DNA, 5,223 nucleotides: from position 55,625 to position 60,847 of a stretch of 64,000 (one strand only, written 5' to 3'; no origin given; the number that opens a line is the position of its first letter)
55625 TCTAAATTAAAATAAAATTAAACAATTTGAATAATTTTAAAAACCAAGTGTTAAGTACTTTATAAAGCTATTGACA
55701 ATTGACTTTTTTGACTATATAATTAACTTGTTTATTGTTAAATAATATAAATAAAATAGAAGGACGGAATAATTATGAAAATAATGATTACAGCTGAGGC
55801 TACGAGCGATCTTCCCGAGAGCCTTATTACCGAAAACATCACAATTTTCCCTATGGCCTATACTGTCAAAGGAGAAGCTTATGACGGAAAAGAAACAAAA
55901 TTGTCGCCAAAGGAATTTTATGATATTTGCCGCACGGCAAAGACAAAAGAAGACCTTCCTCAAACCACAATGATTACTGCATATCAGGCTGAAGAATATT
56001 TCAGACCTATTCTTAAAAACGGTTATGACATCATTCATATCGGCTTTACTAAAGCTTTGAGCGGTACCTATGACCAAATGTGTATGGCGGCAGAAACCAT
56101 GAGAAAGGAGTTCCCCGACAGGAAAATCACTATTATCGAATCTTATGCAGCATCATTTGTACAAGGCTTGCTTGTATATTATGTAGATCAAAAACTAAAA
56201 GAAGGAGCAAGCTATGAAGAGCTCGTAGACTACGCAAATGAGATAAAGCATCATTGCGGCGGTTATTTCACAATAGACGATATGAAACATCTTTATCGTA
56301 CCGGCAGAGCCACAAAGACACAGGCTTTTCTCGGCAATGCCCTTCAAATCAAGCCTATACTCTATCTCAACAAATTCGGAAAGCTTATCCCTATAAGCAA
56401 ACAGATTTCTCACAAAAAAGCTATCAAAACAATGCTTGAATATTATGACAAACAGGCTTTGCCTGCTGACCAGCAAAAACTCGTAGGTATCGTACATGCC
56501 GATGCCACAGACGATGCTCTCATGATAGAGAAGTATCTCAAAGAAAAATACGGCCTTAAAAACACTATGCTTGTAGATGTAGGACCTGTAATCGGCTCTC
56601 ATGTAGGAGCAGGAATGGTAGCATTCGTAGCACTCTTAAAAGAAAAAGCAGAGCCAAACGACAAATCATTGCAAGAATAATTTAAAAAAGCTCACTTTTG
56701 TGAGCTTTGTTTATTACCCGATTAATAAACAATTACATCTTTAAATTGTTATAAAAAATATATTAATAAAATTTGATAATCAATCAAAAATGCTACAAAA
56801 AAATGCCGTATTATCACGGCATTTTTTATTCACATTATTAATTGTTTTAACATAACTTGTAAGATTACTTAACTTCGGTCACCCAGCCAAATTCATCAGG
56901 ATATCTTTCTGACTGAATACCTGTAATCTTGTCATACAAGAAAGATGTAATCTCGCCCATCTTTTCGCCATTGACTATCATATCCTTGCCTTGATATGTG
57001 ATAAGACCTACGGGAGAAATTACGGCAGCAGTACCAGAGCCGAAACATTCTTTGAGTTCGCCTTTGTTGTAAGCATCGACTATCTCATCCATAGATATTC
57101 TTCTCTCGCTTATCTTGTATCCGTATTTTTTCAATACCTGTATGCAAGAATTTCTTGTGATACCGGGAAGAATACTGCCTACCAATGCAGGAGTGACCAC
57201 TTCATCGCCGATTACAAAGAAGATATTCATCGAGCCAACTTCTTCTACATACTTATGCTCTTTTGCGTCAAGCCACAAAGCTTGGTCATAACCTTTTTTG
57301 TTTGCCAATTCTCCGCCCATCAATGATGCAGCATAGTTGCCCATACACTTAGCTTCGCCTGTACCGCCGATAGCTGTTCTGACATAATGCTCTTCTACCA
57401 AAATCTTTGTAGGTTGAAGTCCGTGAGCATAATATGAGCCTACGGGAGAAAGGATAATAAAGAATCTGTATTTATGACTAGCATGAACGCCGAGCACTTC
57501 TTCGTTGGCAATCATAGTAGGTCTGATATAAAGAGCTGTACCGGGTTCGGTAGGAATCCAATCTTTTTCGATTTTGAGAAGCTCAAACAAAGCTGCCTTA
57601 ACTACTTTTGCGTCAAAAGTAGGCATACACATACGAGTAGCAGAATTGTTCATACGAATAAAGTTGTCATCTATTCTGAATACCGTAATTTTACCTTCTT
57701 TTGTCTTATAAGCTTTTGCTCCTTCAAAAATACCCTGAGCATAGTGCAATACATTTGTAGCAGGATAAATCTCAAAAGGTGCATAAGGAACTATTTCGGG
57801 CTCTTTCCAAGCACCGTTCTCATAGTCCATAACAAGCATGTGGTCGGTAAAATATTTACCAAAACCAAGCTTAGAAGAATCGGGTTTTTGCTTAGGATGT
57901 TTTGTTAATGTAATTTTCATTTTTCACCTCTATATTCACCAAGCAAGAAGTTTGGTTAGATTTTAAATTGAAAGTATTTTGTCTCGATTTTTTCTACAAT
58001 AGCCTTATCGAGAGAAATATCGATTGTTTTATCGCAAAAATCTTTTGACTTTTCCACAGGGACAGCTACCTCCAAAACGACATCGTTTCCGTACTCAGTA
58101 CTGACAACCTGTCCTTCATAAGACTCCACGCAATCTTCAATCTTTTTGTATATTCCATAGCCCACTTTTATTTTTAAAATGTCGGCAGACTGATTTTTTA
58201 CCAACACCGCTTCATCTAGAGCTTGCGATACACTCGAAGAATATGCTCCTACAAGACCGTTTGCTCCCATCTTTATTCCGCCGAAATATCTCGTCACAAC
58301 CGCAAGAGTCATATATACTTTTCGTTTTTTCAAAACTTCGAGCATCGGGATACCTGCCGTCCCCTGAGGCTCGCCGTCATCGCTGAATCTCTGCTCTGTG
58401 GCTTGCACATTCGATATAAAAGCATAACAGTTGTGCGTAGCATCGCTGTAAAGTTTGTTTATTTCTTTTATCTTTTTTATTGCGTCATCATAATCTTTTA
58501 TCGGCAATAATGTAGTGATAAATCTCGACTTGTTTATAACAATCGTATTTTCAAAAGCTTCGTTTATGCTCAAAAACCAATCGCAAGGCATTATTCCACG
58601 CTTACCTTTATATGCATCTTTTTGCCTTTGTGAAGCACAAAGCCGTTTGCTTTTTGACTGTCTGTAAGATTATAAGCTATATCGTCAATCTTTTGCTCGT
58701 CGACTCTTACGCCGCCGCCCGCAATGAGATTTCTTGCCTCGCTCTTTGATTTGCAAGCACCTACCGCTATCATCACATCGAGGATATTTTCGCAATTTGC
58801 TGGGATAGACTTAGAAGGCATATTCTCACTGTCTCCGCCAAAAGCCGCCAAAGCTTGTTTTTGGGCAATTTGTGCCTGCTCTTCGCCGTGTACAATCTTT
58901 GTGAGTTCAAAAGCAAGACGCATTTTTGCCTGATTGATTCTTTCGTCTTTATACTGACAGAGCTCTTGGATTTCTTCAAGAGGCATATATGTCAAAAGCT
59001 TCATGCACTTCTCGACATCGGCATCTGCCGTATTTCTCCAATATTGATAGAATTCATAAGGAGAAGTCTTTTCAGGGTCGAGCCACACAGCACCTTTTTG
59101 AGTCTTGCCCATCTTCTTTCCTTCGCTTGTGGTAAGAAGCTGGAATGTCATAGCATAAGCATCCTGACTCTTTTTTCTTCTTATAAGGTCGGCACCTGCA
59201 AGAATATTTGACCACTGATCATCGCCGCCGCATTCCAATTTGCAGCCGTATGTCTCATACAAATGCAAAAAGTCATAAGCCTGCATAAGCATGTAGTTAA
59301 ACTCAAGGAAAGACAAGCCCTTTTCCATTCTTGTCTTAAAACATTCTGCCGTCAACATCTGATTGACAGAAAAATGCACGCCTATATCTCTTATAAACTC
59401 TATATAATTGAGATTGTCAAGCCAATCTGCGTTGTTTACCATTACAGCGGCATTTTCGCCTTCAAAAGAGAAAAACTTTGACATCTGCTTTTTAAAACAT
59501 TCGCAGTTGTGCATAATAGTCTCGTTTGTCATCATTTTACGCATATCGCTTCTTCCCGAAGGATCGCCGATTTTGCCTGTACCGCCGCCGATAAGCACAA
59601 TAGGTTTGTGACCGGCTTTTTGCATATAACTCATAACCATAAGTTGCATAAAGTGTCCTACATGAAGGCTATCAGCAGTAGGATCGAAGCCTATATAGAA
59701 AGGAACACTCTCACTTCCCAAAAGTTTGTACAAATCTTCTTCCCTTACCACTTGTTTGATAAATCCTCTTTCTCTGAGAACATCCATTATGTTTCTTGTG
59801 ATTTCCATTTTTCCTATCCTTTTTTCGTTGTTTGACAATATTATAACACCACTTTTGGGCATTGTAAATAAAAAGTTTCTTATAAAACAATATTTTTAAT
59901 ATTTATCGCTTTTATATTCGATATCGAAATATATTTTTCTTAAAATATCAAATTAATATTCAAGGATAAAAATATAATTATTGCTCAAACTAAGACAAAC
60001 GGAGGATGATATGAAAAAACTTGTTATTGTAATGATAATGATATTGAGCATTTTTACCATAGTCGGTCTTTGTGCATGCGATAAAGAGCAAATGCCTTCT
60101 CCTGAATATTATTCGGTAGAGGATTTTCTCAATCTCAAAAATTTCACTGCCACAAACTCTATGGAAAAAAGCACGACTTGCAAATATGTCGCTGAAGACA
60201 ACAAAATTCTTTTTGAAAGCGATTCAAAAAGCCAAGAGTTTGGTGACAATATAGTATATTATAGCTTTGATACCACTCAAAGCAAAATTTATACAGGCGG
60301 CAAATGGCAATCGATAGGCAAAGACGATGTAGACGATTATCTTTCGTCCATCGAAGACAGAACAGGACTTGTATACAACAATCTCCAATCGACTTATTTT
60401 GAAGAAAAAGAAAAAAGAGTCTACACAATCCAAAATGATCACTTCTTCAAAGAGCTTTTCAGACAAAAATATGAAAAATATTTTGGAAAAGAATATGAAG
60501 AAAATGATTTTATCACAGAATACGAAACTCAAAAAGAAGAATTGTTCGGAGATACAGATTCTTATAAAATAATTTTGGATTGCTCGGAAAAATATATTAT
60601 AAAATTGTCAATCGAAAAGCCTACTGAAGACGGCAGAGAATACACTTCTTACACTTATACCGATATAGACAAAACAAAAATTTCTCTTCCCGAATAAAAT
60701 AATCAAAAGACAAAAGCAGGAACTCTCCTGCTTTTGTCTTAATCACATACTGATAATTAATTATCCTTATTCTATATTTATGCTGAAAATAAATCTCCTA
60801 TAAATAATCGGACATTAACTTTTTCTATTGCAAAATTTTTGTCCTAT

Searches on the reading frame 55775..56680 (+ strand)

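Call 10: search_protein_families(library=pfam, proteins=[window:55775-56680:+])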
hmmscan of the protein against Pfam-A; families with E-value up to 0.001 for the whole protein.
window:55775-56680:+ (301 aa): 1 family
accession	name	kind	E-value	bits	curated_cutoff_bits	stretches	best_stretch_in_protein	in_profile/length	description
PF02645.21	DegV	-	4.5e-60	203.8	27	1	2-287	1-278/280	Uncharacterised protein, DegV family COG1307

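Call 11: search_protein_families(library=ncbifam, proteins=[window:55775-56680:+])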
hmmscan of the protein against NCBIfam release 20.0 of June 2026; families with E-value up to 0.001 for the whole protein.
window:55775-56680:+ (301 aa): 2 families
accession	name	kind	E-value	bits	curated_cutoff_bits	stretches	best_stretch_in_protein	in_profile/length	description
TIGR00762.1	DegV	domain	5.5e-66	222.6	99.7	1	4-286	2-275/276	DegV family EDD domain-containing protein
NF038249.1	fatty_FakB1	equivalog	1.2e-38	133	350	1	1-285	1-278/286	fatty acid kinase binding subunit FakB1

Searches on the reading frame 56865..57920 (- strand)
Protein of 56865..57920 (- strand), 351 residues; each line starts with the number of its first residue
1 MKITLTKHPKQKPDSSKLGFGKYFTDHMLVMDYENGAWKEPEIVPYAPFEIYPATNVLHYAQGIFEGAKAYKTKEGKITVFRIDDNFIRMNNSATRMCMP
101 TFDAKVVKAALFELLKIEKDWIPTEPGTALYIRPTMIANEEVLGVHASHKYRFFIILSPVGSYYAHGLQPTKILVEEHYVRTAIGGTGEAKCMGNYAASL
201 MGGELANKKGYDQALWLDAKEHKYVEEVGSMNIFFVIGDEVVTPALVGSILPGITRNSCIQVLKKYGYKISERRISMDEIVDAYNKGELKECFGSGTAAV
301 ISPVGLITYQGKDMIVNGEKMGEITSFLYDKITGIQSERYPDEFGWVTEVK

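Call 10: search_protein_families(library=pfam, proteins=[window:56865-57920:-])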
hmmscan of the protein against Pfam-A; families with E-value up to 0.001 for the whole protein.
window:56865-57920:- (351 aa): 1 family
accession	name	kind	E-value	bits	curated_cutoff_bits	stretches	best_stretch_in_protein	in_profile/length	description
PF01063.24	Aminotran_4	-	2.3e-31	109.8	28.5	1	63-306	1-222/223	Amino-transferase class IV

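Call 11: search_protein_families(library=ncbifam, proteins=[window:56865-57920:-])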
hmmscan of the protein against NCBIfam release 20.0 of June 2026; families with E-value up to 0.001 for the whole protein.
window:56865-57920:- (351 aa): 16 families
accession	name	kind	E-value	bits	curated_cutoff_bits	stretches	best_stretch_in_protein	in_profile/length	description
NF009897.0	PRK13357.1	equivalog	1.4e-140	468.2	307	1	6-351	11-358/358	branched-chain amino acid aminotransferase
TIGR01123.1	ilvE_II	equivalog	1.2e-112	376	250.05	1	38-350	1-313/313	branched-chain-amino-acid transaminase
NF005146.0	PRK06606.1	equivalog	1.9e-47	161.7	279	1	32-350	4-306/307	branched-chain amino acid transaminase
TIGR01122.1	ilvE_I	equivalog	9.6e-43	146.4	245.55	1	38-350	1-298/298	branched-chain-amino-acid transaminase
NF005726.0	PRK07544.1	equivalog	1.5e-30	106.3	396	1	36-308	12-267/295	branched-chain amino acid aminotransferase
NF006185.0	PRK08320.1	subfamily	6.2e-22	78.1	363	1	59-334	27-281/292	branched-chain amino acid aminotransferase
NF009896.0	PRK13356.1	equivalog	1.8e-20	73.2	262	1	29-304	7-258/287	branched-chain amino acid aminotransferase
NF005209.0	PRK06680.1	subfamily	5.4e-13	48.5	320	1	201-326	158-271/286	D-amino-acid transaminase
TIGR03461.1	pabC_Proteo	equivalog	2.1e-11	43.6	176.85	1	206-283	152-227/262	aminodeoxychorismate lyase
NF004761.0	PRK06092.1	equivalog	3.1e-10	39.7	260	1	207-283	155-229/268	aminodeoxychorismate lyase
NF009126.0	PRK12479.1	equivalog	9.8e-10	38.1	518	1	195-332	155-280/299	branched-chain-amino-acid transaminase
NF005800.0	PRK07650.1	equivalog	1e-09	38.1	308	1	60-283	26-234/290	aminodeoxychorismate lyase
NF005888.0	PRK07849.1-3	equivalog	1.6e-08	33.9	273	1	60-283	38-251/298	aminodeoxychorismate lyase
TIGR01121.1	D_amino_aminoT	equivalog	4.9e-08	32.5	277.45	1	221-329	170-268/276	D-amino-acid transaminase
NF005886.0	PRK07849.1-1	equivalog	8.1e-07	28.6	253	1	195-283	163-249/291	aminodeoxychorismate lyase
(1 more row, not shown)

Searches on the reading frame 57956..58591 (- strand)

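Call 17: search_protein_families(library=pfam, proteins=[window:57956-58591:-], max_evalue=0.00001)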
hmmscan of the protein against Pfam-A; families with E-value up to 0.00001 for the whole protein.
window:57956-58591:- (211 aa): 2 families
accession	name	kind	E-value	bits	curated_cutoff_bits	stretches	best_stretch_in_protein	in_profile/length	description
PF01205.25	UPF0029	-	6.7e-34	116.5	27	1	21-125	2-107/107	Uncharacterized protein family UPF0029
PF09186.17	DUF1949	-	3.7e-08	33.6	23.7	1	141-192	1-52/56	Domain of unknown function (DUF1949)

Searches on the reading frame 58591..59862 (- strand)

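Call 17: search_protein_families(library=pfam, proteins=[window:58591-59862:-], max_evalue=0.00001)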
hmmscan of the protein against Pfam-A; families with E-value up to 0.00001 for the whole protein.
window:58591-59862:- (423 aa): 3 families
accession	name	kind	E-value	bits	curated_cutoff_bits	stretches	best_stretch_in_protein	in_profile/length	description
PF00579.31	tRNA-synt_1b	-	9e-85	285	21.1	1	53-341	6-291/292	tRNA synthetases class I (W and Y)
PF22421.1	SYY_C-terminal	-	4e-12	46.3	27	1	346-417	7-80/83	Tyrosine--tRNA ligase SYY-like C-terminal domain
PF01479.30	S4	-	5.1e-08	33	22.8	1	361-400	3-43/48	S4 domain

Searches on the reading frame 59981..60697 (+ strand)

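Call 17: search_protein_families(library=pfam, proteins=[window:59981-60697:+], max_evalue=0.00001)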
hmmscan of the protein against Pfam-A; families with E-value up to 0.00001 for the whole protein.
window:59981-60697:+ (238 aa): 0 families

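Call 30: search_protein_families(library=pfam, proteins=[window:59981-60697:+], max_evalue=1)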
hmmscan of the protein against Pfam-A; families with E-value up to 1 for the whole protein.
window:59981-60697:+ (238 aa): 3 families
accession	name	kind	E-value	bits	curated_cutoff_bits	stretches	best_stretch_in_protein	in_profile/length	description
PF13179.11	DUF4006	-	0.0012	19.2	22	1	15-60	17-62/64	Family of unknown function (DUF4006)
PF17482.7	Phage_sheath_1C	-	0.022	15.2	26.9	0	83-204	2-89/104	Phage tail sheath C-terminal domain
PF12645.13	HTH_16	-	0.049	14.2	22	1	190-222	10-43/65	Helix-turn-helix domain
